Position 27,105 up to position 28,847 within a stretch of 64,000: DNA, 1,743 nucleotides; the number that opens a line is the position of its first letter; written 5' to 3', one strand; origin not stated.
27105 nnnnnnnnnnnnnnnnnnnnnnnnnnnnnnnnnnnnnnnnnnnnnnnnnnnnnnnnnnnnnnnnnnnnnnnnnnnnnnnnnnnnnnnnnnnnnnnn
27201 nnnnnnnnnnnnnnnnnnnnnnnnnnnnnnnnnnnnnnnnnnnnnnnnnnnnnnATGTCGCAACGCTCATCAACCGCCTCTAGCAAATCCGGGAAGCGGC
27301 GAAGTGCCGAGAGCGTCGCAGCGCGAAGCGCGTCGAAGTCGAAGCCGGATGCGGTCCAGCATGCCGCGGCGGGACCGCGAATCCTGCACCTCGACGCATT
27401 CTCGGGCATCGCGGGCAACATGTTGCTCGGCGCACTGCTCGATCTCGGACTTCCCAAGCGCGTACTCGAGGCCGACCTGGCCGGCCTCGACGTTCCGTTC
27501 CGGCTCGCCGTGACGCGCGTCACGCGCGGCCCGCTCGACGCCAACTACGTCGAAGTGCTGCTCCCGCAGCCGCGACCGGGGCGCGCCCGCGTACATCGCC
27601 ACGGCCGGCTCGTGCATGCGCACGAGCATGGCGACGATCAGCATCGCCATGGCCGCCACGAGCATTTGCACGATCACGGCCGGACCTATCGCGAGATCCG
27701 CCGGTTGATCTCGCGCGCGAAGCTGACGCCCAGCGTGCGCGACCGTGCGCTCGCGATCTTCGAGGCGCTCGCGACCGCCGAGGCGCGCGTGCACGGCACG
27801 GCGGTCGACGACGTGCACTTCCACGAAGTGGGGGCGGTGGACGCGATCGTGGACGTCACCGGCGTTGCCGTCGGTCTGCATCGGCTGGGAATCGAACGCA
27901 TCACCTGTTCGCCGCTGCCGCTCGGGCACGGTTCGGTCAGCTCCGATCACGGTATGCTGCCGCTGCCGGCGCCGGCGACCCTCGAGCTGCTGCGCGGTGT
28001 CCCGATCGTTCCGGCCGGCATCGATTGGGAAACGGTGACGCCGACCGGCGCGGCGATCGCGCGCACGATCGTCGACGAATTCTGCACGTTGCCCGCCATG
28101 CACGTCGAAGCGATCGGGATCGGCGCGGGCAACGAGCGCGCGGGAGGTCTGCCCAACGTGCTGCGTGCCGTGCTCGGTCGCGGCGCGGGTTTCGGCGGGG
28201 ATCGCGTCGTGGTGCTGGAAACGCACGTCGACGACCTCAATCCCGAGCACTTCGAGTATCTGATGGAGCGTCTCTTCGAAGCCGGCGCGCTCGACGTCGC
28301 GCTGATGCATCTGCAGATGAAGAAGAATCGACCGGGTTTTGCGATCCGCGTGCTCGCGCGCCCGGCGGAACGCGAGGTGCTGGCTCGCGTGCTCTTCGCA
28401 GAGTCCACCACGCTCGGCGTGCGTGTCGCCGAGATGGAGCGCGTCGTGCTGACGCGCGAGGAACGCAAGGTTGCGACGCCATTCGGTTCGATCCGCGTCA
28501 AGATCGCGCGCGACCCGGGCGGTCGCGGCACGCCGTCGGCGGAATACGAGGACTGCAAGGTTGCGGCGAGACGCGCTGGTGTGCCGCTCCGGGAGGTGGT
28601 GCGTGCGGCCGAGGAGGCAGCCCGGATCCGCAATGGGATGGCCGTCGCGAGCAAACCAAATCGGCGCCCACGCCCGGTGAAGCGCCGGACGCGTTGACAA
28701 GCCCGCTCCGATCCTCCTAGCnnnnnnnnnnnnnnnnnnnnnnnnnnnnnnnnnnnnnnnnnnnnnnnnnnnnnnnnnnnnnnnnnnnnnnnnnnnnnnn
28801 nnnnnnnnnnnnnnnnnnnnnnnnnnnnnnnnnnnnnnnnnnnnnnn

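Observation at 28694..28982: Stand-alone histone-fold protein (archaeal HMf / Bdellovibrio Bd0055 type) with its own consensus -35 promoter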

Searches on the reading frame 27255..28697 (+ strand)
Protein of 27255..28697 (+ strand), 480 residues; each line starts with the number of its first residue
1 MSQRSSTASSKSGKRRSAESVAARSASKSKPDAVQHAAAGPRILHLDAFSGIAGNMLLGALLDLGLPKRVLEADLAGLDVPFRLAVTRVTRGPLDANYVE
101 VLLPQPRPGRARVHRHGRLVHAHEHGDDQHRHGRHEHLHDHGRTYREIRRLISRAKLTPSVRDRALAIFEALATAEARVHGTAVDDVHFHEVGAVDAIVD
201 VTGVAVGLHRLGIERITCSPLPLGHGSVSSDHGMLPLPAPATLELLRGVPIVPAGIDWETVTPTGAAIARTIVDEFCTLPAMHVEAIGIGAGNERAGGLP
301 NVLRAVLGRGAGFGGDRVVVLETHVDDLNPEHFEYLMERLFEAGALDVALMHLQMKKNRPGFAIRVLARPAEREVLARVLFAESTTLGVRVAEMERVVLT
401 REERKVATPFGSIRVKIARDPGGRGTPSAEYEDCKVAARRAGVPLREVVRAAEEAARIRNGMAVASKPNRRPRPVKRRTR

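Call 3: search_protein_families(library=pfam, proteins=[window:27255-28697:+], max_evalue=1)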
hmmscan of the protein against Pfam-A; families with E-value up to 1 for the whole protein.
window:27255-28697:+ (480 aa): 1 family
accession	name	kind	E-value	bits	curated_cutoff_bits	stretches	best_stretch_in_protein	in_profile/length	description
PF01969.22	Ni_insertion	-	3.5e-137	458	22.1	1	44-448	1-374/375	Nickel insertion protein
